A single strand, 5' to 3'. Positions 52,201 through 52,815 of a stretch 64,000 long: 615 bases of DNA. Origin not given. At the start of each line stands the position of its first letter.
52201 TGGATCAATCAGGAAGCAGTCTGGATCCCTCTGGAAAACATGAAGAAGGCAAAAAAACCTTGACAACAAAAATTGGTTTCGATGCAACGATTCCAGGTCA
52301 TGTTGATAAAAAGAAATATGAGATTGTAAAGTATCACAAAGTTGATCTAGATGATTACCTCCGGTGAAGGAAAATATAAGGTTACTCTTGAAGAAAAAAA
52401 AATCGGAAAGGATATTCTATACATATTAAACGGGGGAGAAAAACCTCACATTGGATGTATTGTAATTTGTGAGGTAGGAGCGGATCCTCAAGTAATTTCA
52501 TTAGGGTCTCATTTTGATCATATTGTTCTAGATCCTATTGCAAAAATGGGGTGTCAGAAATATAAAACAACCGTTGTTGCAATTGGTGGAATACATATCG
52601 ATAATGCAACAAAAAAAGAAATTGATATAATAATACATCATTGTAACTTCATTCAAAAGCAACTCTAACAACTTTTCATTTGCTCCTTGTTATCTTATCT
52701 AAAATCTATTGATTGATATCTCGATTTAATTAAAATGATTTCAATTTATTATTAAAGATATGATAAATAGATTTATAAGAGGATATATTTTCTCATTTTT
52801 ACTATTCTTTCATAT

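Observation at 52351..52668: LpdD-like putative prFMN chaperone embedded in the archaeal mevalonate operon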

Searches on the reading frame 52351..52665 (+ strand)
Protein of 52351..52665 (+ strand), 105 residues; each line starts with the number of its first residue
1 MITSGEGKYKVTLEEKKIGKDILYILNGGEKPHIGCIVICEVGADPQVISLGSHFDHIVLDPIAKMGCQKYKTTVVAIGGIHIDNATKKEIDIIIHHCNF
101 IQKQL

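Call 3: search_protein_families(library=pfam, proteins=[window:52351-52665:+], max_evalue=0.01)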
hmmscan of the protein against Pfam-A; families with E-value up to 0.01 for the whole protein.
window:52351-52665:+ (105 aa): 1 family
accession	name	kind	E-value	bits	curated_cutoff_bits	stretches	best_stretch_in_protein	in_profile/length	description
PF21758.2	PAC_bac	-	8.9e-22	77.4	27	1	6-103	2-108/115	Bacterial proteasome assembling chaperone-like protein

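Call 4: search_protein_families(library=ncbifam, proteins=[window:52351-52665:+], max_evalue=0.01)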
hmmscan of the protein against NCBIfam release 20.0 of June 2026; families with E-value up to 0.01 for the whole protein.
window:52351-52665:+ (105 aa): 0 families

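Call 5: search_solved_structures(query=window:52351-52665:+, max_evalue=10, show_alignments=3)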
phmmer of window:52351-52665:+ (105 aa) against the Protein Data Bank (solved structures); distinct sequences matched with E-value up to 10: 7.
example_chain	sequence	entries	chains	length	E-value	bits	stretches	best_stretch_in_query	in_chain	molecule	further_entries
8p4w_A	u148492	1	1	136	8.6e-06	29.3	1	6-93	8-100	Protein LpdD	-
8pzh_A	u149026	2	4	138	9e-06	29.2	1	6-93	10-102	Protein LpdD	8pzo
8po5_A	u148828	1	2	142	9.6e-06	29.1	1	6-93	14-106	Protein LpdD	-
8q50_A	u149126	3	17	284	0.059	16.9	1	5-43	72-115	Nitrogenase iron protein 1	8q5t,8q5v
8g9j_A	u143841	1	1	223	0.071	16.7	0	31-75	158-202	THR1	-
8szt_B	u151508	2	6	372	0.15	15.6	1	44-68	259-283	Histone deacetylase domain-containing protein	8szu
1gq2_A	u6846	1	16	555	0.35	14.4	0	18-49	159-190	MALIC ENZYME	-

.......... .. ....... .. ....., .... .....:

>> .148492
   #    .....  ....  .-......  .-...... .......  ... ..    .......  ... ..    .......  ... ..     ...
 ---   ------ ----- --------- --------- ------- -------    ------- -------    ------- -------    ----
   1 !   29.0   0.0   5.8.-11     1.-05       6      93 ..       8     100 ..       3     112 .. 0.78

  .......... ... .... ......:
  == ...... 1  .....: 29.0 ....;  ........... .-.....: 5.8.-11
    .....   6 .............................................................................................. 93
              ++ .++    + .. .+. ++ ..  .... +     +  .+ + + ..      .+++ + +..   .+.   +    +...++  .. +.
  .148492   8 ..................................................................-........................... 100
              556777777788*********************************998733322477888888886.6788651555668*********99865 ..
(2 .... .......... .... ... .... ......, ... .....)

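Call 11: find_homologous_proteins(query=window:52351-52665:+, max_evalue=0.001)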
Query window:52351-52665:+ (105 aa): 230 proteins with E <= 0.001 among 232 candidates; the best 120 are listed.
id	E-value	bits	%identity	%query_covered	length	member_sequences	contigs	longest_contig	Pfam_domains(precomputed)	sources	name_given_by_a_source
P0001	2.5e-55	203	90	100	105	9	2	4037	PF21758.3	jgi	-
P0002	1.2e-53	198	88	100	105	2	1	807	PF21758.3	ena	-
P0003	7.9e-50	185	79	100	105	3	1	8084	PF21758.3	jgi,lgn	-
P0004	1.3e-49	185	82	99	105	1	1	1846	PF21758.3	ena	-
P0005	5.2e-49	183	81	100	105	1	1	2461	PF21758.3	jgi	-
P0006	2.3e-48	181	80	100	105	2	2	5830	PF21758.3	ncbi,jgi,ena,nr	ncbi:MAG: hypothetical protein DRN27_07215 [Thermoplasmata archaeon]|nr:MAG: hypothetical protein DR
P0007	1.1e-40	156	68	100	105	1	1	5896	PF21758.3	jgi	jgi:hypothetical protein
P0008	1.2e-39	153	66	98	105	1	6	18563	PF21758.3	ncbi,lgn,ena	-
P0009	3.2e-39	151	68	98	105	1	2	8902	PF21758.3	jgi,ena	-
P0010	4.5e-39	151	65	98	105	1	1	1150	PF21758.3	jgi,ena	-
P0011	6.0e-39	150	68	96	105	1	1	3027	PF21758.3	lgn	-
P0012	3.9e-38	148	65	100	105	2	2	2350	PF21758.3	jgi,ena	-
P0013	4.9e-38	148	65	100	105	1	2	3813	PF21758.3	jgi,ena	-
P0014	7.0e-38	147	61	98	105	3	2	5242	PF21758.3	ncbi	-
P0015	8.4e-38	147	67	94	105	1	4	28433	PF21758.3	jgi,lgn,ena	-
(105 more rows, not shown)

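Call 20: search_protein_representatives(protein=window:52351-52665:+)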
Query: 105 residues. Proteins with E-value up to 0.001 (for the whole library): 327; up to 1e-10: 34; up to 1e-30: 1. The best 150 are listed.
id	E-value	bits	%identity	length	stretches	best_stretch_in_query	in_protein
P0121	1.6e-31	124.9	52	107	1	1-103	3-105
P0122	4.5e-25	104.2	48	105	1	1-102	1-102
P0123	1.9e-24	102.1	46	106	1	1-101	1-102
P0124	9.5e-24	99.9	26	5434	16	8-90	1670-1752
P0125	1.9e-23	98.9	49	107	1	1-105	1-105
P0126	1.9e-21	92.5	46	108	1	3-101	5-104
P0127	3.9e-21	91.5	30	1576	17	48-98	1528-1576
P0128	1.0e-20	90.1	55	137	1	1-75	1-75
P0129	2.4e-19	85.7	41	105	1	1-103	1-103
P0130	1.4e-18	83.3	55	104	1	1-75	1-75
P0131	2.3e-18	82.6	41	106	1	3-105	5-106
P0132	2.2e-17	79.4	43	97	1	2-95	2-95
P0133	8.1e-17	77.6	40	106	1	1-105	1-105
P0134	6.5e-16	74.7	47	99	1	37-102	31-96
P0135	3.0e-15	72.6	45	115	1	3-77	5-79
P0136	7.3e-15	71.3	39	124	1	3-105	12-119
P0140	1.1e-13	67.5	38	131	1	2-97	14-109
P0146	1.5e-12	63.9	40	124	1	3-98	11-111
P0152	1.1e-11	61.1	40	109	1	18-102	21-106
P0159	5.0e-10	55.8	30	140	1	2-102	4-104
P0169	2.5e-09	53.5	34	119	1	2-98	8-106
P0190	4.8e-08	49.4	29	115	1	5-99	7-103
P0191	5.0e-08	49.4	30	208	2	5-49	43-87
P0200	2.0e-07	47.4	34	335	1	2-101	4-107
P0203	2.7e-07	47.0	-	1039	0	-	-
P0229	1.7e-06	44.4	31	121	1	1-101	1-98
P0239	3.0e-06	43.6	28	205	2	30-95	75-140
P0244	4.3e-06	43.1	25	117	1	7-98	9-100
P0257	6.7e-06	42.5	29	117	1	10-99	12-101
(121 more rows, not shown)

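Call 25: find_related_loci(query=A2, collection=genome_contigs, flank=6000)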
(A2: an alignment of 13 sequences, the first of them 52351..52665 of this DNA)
Query A2 (105 aa) in genome_contigs; peptide patterns used: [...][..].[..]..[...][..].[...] (x = any residue, [..] = any of these).
66 stretches matched a pattern; 52 encode a relative of the query (tblastn E <= 1e-3); 52 distinct loci.
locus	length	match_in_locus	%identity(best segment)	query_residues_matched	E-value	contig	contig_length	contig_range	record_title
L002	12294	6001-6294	64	1-98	3e-39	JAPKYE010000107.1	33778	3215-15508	MAG: Methanobacteriota archaeon isolate LacPavin_0920_SED4_MAG_39_12 LacPavin_0920_SED4_scaffold_302628, whole genome sh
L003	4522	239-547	61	1-103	5e-39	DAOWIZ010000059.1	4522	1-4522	MAG TPA_asm: Thermoplasmata archaeon isolate CSMAG_2056 CSMAG_2056_k141_2098250_length_4522_cov_48.0000, whole genome sh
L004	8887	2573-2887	59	1-105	2e-38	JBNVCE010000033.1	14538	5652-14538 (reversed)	MAG: Thermoplasmatota archaeon isolate A05DMB23 NODE_33_length_14538_cov_3.636539, whole genome shotgun sequence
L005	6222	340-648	61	1-103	3e-38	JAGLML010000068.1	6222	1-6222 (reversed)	MAG: Thermoplasmatales archaeon isolate RS_5_57 ROV157_5.bin.57.fa_68, whole genome shotgun sequence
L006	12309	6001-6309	55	1-103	5e-38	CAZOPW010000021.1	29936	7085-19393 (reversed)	MAG TPA_asm: uncultured Thermoplasmatales archaeon isolate SRP332253_co1_247 genome assembly, contig: NODE_2161_length_2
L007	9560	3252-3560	60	1-103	1e-37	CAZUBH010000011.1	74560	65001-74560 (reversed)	MAG TPA_asm: uncultured Thermoplasmatales archaeon isolate SRP141376_co1_301 genome assembly, contig: NODE_903_length_74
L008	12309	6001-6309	58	1-103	3e-37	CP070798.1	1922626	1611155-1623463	MAG: Thermoplasmatales archaeon isolate bin14 chromosome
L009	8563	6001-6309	60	1-103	2e-37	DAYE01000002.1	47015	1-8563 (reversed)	MAG TPA_asm: Euryarchaeota archaeon UBA33 UBA33_contig_5643, whole genome shotgun sequence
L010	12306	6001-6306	58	1-102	2e-37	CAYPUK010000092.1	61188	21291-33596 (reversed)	MAG TPA_asm: uncultured Thermoplasmatales archaeon isolate SRP067234_co1_39 genome assembly, contig: k99_220945, whole g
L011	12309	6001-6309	59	1-103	9e-37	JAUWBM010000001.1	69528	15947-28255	MAG: Thermoplasmatota archaeon isolate CSMAG_1320 CSMAG_1320_k141_2022115_length_69528_cov_16.4286, whole genome shotgun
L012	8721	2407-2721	57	1-105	1e-36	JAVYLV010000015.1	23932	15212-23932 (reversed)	MAG: Thermoplasmatota archaeon isolate DPZ-2_202101_bins_122 DPZ-2_202101_bins_122_scaffold_15, whole genome shotgun seq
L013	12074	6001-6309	60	1-103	5e-36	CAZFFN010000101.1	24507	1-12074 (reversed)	MAG TPA_asm: uncultured Thermoplasmatales archaeon isolate SRP067234_co1_26 genome assembly, contig: k99_279500, whole g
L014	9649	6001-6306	59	1-102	5e-36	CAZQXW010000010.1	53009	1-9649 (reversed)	MAG TPA_asm: uncultured Thermoplasmatales archaeon isolate SRP332253_co2_211 genome assembly, contig: NODE_514_length_53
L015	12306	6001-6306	55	1-102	3e-35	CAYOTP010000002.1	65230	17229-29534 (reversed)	MAG TPA_asm: uncultured Thermoplasmatales archaeon isolate SRP332253_co1_29 genome assembly, contig: NODE_423_length_652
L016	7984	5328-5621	60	1-98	9e-35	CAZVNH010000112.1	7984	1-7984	MAG TPA_asm: uncultured Thermoplasmatales archaeon isolate binchicken_co338_5 genome assembly, contig: NODE_2545_length_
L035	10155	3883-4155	36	5-95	1e-15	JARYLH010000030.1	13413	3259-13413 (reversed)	MAG: Candidatus Methanosuratincola sp. isolate A05DMB-I-01 NODE_30_length_13413_cov_3.753374, whole genome shotgun seque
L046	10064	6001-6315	29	10-105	5e-11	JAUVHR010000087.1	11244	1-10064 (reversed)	MAG: Candidatus Thorarchaeota archaeon isolate CSMAG_407 CSMAG_407_k141_599694_length_11244_cov_7.0000, whole genome sho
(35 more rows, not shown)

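Call 28: find_homologous_proteins(query=A1, max_evalue=0.00001)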
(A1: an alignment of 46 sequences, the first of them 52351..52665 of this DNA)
Query A1 (46 sequences) (105 aa, profile of the alignment): 650 proteins with E <= 0.00001 among 2783 candidates; the best 120 are listed.
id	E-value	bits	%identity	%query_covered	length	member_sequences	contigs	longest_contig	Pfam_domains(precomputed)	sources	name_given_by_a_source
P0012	4.7e-39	151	65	100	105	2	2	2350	PF21758.3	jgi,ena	-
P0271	9.3e-38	146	64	100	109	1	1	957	PF21758.3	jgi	jgi:hypothetical protein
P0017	1.0e-37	146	63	100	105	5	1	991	PF21758.3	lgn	-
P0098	1.1e-37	146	62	93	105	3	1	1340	PF21758.3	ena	-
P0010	2.0e-37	145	65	98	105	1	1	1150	PF21758.3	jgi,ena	-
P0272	4.6e-37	144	63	94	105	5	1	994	PF21758.3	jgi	-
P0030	5.3e-37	144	60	100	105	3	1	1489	PF21758.3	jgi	jgi:hypothetical protein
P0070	5.5e-37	144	58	100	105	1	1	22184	PF21758.3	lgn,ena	-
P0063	1.1e-36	143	63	93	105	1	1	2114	PF21758.3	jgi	-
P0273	1.2e-36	143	50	100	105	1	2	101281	PF21758.3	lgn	-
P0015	1.2e-36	143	67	94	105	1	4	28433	PF21758.3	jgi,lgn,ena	-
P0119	1.3e-36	143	63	93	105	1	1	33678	PF21758.3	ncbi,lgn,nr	ncbi:MAG: hypothetical protein JXA91_00345 [Candidatus Thermoplasmatota archaeon]|nr:hypothetical pr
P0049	1.5e-36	143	60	100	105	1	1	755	PF21758.3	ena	-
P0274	1.6e-36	142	62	98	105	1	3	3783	PF21758.3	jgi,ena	-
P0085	1.7e-36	142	62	93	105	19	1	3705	PF21758.3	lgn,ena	-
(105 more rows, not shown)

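Call 33: search_protein_families(library=pfam, proteins=[L035:756-2690:+, L035:2698-3849:+, L035:5180-5794:-, L035:5797-6228:-, L035:6231-7349:-, L046:2958-4361:+, L046:4361-5920:+, L046:6335-6652:+, L046:6585-7943:+, L046:7939-9015:-], max_evalue=0.001)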
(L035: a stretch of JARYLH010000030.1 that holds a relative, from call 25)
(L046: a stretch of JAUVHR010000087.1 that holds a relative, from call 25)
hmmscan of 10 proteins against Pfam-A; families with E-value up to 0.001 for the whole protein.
L035:756-2690:+ (645 aa): 3 families
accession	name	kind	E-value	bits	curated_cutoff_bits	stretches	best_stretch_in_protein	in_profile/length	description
PF09239.17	Topo-VIb_trans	-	8.4e-43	146.3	24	1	380-552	1-158/159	Topoisomerase VI B subunit, transducer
PF02518.31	HATPase_c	-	6.8e-06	26.9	26.4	1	87-218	3-105/111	Histidine kinase-, DNA gyrase B-, and HSP90-like ATPase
PF13589.12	HATPase_c_3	-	0.00012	22.5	25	1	92-219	5-106/137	Histidine kinase-, DNA gyrase B-, and HSP90-like ATPase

L035:2698-3849:+ (384 aa): 3 families
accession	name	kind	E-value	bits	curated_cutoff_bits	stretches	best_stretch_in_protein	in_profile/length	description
PF21180.3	TOP6A-Spo11_Toprim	-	1.2e-62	211.3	24.1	1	198-377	1-170/170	Topoisomerase 6 subunit A/Spo11, Toprim domain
PF04406.19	TP6A_N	-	2.9e-18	65.9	26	1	80-149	1-62/62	Type IIB DNA topoisomerase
PF20768.2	Topo_VI_alpha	-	1.6e-06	28.3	23.6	1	155-195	5-50/50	All-beta domain in DNA topoisomerase VI alpha subunit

L035:5180-5794:- (205 aa): 1 family
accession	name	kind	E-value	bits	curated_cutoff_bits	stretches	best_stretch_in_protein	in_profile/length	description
PF02683.22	DsbD_TM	-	1.7e-10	41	27.1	1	6-200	5-213/219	Cytochrome C biogenesis protein transmembrane domain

L035:5797-6228:- (144 aa): 2 families
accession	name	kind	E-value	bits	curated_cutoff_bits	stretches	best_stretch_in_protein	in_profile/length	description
PF00085.26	Thioredoxin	-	1.1e-05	25.8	23.5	1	43-140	6-101/103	Thioredoxin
PF13098.12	Thioredoxin_2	-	8.7e-05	23.3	27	1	53-138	4-102/104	Thioredoxin-like domain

L035:6231-7349:- (373 aa): 1 family
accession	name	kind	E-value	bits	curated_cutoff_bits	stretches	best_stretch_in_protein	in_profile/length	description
PF00579.31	tRNA-synt_1b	-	3.5e-31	109.1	21.1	1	73-353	5-292/292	tRNA synthetases class I (W and Y)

L046:2958-4361:+ (468 aa): 2 families
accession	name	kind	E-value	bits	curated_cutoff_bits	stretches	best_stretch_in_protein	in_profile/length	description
PF02347.22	GDC-P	-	1.2e-107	360.9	26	1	7-453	3-425/429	Glycine cleavage system P-protein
PF01053.26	Cys_Met_Meta_PP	-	2.3e-05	23.6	27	1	137-267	68-193/381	Cys/Met metabolism PLP-dependent enzyme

L046:4361-5920:+ (520 aa): 3 families
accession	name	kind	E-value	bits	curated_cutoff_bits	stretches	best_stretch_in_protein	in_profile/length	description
PF21478.3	GcvP2_C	-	3.4e-26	92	27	1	370-476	1-104/122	Glycine dehydrogenase, C-terminal domain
PF02347.22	GDC-P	-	3.1e-10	39.9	26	1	46-317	22-284/429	Glycine cleavage system P-protein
PF00266.25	Aminotran_5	-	3.4e-06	26.7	21.5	1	176-297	84-207/371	Aminotransferase class-V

L046:6335-6652:+ (106 aa): 2 families
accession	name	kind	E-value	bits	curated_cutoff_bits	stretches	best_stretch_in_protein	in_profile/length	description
PF02597.26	ThiS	-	9.5e-10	39.3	22.5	1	21-106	4-76/76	ThiS family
PF09138.17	Urm1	-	0.00048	20.9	21.8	1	33-106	20-96/96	Urm1 (Ubiquitin related modifier)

L046:6585-7943:+ (453 aa): 3 families
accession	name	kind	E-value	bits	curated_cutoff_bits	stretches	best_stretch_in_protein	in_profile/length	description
PF04055.27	Radical_SAM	-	3.5e-25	89.6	29.5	1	168-340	1-166/166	Radical SAM superfamily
PF00919.26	UPF0004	-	9.8e-24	83.7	27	1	29-122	2-98/98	Uncharacterized protein family UPF0004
PF01938.26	TRAM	-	0.00015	22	21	1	395-450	3-59/61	TRAM domain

L046:7939-9015:- (359 aa): 5 families
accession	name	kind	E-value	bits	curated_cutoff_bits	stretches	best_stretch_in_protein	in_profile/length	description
PF01408.29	GFO_IDH_MocA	-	5.1e-23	82.5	24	1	31-146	2-117/120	Oxidoreductase family, NAD-binding Rossmann fold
PF22725.1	GFO_IDH_MocA_C3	-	1.9e-09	38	27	1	161-266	5-123/124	GFO/IDH/MocA C-terminal domain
PF02894.22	GFO_IDH_MocA_C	-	3.5e-09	37.2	22.9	1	163-352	3-217/218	Oxidoreductase family, C-terminal alpha/beta domain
PF02826.25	2-Hacid_dh_C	-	0.00016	21.6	25.1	1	27-97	34-100/178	D-isomer specific 2-hydroxyacid dehydrogenase, NAD binding domain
PF03807.23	F420_oxidored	-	0.00047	21.1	21.6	0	31-109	1-80/94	NADP oxidoreductase coenzyme F420-dependent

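Call 40: list_cluster_members(proteins=[P0136, P0146, P0131, P0152, P0169, P0140, P0229, P0159, P0244, P0190])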
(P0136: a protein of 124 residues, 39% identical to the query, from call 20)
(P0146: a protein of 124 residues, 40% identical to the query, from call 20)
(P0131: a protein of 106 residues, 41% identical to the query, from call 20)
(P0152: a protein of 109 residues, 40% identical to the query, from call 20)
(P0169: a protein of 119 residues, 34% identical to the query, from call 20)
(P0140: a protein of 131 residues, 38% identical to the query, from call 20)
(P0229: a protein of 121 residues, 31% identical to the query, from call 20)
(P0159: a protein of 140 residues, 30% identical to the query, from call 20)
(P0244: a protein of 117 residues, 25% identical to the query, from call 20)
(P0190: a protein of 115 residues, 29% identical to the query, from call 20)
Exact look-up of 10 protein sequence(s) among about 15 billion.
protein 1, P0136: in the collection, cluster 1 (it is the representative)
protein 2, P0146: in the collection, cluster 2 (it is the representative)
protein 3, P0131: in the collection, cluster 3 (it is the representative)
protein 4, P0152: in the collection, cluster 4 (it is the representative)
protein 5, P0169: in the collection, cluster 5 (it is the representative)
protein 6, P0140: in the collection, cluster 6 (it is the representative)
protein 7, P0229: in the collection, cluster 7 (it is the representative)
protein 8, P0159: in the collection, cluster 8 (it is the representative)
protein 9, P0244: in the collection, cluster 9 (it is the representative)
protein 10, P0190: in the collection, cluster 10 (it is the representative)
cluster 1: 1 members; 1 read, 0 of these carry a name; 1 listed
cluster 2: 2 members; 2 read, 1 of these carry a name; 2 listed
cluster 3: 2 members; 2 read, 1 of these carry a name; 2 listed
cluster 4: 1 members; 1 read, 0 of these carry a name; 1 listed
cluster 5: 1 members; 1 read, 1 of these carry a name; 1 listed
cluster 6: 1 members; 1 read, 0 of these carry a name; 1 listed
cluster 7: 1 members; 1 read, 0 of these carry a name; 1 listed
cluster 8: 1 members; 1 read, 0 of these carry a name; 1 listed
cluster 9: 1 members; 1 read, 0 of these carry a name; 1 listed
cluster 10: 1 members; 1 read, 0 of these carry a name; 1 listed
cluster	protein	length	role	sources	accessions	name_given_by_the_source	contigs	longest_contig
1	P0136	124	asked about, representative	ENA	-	-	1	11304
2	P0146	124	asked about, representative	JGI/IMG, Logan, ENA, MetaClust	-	\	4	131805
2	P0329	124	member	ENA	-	-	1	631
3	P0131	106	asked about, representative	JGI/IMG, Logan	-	hypothetical protein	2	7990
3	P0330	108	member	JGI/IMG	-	-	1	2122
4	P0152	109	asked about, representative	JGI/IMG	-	-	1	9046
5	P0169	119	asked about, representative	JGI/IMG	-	gallate decarboxylase subunit D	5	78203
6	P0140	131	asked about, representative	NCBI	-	-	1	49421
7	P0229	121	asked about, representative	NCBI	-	-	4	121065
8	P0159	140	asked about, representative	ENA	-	-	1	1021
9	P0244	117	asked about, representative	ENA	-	-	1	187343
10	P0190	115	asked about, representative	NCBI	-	-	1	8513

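Call 41: predict_structure(alignment_id=A1)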
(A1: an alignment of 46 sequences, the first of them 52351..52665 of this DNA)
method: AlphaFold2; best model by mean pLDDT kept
length: 105 residues; sequences in the alignment: 46
mean_pLDDT: 97.9   pTM: 0.88
mean pLDDT of the five models: 97.9, 97.4, 97.4, 97.2, 96.7
residues with pLDDT >= 90: 105; 70-90: 0; 50-70: 0; < 50: 0
segments of 3 or more residues with pLDDT < 50: none
pLDDT, mean of each block of 10 residues (from residue 1): 98 98 98 98 98 97 98 98 97 98 96
secondary structure, 60 per line:
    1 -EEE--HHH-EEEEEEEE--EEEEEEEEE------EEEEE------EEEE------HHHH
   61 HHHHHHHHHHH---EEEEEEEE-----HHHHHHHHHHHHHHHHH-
elements in order: E2-4 E11-18 E21-29 E36-40 E47-50 H57-71 E75-82 H88-104

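Call 44: fold_search(model_id=the predicted structure, library=pdb)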
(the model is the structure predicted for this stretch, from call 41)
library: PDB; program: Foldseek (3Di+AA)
matches with E <= 10: 235; with E <= 0.001: 7
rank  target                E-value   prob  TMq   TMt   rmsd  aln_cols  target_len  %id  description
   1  8p4w                  2.7e-08  1.00  0.83  0.74   2.3       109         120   25  Lactobacillus plantarum LpdD mutant - H35A (released 2024-06-12)
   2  8pzh_A                4.8e-08  1.00  0.87  0.78   1.9       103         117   23  LpdD (H61A) mutant (released 2024-01-17)
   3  8pzo_A                5.8e-08  1.00  0.86  0.74   2.2       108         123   23  LpdD (released 2024-01-17)
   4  8po5_B                9.7e-08  1.00  0.86  0.74   2.0       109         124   25  Lactobacillus plantarum LpdD (released 2024-01-17)
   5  8po5_A                1.8e-07  1.00  0.86  0.73   2.0       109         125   25  Lactobacillus plantarum LpdD (released 2024-01-17)
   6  8pzh_B                3.3e-07  1.00  0.85  0.79   1.9       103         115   22  LpdD (H61A) mutant (released 2024-01-17)
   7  8qyj_M                3.5e-04  1.00  0.59  0.56   4.2       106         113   11  Human 20S proteasome assembly structure 1 (released 2024-02-21)
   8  2z5c_A                1.5e-03  1.00  0.63  0.55   4.5       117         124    9  Crystal Structure of a Novel Chaperone Complex for Yeast 20S Proteasome Assembly (released 2008-01-22)
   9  2z5b_A                4.3e-03  1.00  0.61  0.52   4.5       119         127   12  Crystal Structure of a Novel Chaperone Complex for Yeast 20S Proteasome Assembly (released 2008-01-22)
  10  6jpt                  4.6e-03  1.00  0.55  0.50   4.7       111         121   10  Crystal structure of human PAC3 homodimer (trigonal form) (released 2019-05-29)
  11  8qyj_L                8.7e-03  1.00  0.58  0.53   4.3       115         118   10  Human 20S proteasome assembly structure 1 (released 2024-02-21)
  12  2z5b_B                1.2e-02  0.98  0.49  0.41   4.9       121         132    9  Crystal Structure of a Novel Chaperone Complex for Yeast 20S Proteasome Assembly (released 2008-01-22)
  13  2z5e_A                1.5e-02  0.96  0.44  0.40   5.8       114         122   11  Crystal Structure of Proteasome Assembling Chaperone 3 (released 2008-02-19)
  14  2z5c_B                1.9e-02  0.95  0.48  0.48   5.4       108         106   10  Crystal Structure of a Novel Chaperone Complex for Yeast 20S Proteasome Assembly (released 2008-01-22)
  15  5wtq_B                8.2e-02  0.41  0.32  0.32  10.4       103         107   13  Crystal structure of human proteasome-assembling chaperone PAC4 (released 2017-03-22)
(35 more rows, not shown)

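Call 66: search_protein_families(library=pfam, proteins=[P0127, P0200, P0191, P0239, P0203], max_evalue=0.001)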
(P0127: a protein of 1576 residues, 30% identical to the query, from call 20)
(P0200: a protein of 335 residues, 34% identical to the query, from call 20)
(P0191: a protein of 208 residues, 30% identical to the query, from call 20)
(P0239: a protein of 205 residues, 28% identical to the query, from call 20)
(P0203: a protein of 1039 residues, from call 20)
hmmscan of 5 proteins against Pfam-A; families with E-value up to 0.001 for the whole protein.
P0127 (1576 aa): 3 families
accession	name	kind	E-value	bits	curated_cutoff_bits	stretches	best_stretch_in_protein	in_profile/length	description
PF22511.2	PBP2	-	1.9e-29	101.6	27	0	172-190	6-24/63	PolB1 Binding Protein 2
PF05288.16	Pox_A3L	-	1.8e-07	31.5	25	0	729-747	31-49/70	Poxvirus A3L Protein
PF02966.22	DIM1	-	9.8e-05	22.6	27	0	743-804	20-81/133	Mitosis protein DIM1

P0200 (335 aa): 3 families
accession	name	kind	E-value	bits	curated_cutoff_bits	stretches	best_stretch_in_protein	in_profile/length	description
PF12804.13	NTP_transf_3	-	6.3e-37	127.7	27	1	122-276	1-152/160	MobA-like NTP transferase domain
PF21758.2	PAC_bac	-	1.6e-26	92.7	27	1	8-115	2-114/115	Bacterial proteasome assembling chaperone-like protein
PF02348.25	CTP_transf_3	-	1.7e-07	31.7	22.6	1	123-240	3-121/217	Cytidylyltransferase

P0191 (208 aa): 1 family
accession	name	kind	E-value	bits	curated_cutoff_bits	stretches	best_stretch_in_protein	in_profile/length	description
PF21758.2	PAC_bac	-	2.8e-27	95.1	27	2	134-206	39-111/115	Bacterial proteasome assembling chaperone-like protein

P0239 (205 aa): 1 family
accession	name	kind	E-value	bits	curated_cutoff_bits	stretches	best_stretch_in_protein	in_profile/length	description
PF21758.2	PAC_bac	-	7.1e-32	110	27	2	75-151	26-111/115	Bacterial proteasome assembling chaperone-like protein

P0203 (1039 aa): 1 family
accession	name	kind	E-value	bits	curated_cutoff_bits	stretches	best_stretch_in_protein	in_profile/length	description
PF14937.11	DUF4500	-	1.1e-11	45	27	0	102-135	33-66/81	Domain of unknown function (DUF4500)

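Call 75: find_encoding_contigs(protein=P0257, flank=8000, max_places=2)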
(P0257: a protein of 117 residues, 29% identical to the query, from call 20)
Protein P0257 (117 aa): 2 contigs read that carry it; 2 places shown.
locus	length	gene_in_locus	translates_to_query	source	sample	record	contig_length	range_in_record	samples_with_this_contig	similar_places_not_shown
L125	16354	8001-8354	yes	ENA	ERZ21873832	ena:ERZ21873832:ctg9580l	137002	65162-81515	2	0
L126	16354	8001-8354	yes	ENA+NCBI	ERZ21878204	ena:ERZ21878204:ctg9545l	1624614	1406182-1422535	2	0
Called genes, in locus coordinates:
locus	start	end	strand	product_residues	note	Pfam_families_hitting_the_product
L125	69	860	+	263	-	PF00106:adh_short, PF08659:KR (weak), PF13561:adh_short_C2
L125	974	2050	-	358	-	PF00903:Glyoxalase (weak), PF13669:Glyoxalase_4 (faint)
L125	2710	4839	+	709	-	PF02737:3HCDH_N, PF03446:NAD_binding_2 (faint), PF00725:3HCDH, PF00378:ECH_1, PF16113:ECH_2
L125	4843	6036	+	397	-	PF00108:Thiolase_N, PF02803:Thiolase_C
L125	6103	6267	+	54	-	-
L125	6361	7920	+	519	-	PF01144:CoA_trans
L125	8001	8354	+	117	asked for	PF21758:LpdD_chaperone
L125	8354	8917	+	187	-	PF02441:Flavoprotein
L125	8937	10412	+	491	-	PF20695:UbiD_N, PF01977:UbiD, PF20696:UbiD_C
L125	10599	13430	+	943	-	PF00111:Fer2 (weak), PF01799:Fer2_2, PF01315:Ald_Xan_dh_C, PF02738:MoCoBD_1, PF20256:MoCoBD_2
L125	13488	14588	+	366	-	PF08240:ADH_N, PF16912:Glu_dehyd_C, PF00107:ADH_zinc_N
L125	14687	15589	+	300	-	PF00126:HTH_1, PF03466:LysR_substrate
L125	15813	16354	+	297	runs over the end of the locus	PF05853:BKACE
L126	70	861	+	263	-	PF00106:adh_short, PF08659:KR (weak), PF13561:adh_short_C2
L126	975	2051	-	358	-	PF00903:Glyoxalase (weak), PF13669:Glyoxalase_4 (faint)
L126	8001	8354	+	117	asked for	PF21758:LpdD_chaperone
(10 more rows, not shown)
